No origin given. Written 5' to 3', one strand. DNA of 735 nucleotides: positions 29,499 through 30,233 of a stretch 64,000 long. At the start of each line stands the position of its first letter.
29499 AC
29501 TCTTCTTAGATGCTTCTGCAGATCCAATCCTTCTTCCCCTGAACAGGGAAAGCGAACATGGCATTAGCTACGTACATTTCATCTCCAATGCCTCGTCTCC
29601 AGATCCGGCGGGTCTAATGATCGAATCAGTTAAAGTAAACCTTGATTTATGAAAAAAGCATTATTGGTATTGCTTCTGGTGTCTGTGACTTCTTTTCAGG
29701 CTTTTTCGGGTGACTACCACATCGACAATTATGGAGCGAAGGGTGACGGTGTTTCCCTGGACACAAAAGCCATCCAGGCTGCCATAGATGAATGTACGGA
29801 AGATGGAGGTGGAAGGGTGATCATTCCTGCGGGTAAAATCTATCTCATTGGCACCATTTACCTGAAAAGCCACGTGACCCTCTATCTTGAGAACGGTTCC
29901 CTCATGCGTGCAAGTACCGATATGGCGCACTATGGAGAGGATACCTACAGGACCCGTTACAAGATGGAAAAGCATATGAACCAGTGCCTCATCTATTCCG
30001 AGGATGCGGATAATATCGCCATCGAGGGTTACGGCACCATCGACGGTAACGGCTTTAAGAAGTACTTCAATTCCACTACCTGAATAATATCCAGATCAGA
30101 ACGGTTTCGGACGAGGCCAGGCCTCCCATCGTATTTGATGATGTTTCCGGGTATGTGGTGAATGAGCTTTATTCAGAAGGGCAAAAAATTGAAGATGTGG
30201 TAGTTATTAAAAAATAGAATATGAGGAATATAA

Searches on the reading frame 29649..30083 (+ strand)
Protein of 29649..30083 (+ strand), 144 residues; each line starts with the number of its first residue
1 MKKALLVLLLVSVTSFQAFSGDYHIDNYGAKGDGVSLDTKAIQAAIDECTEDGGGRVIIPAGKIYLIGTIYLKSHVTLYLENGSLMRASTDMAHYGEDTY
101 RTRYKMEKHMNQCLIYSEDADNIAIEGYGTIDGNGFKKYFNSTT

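Call 6: search_protein_families(library=pfam, proteins=[window:29649-30083:+])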
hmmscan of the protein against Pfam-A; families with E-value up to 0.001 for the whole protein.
window:29649-30083:+ (144 aa): 1 family
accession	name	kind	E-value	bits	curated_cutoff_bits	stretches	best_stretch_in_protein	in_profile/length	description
PF12708.12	Pect-lyase_RHGA_epim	-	5.1e-08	33.4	27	1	25-79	4-59/213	Rhamnogalacturonase A/epimerase, pectate lyase-like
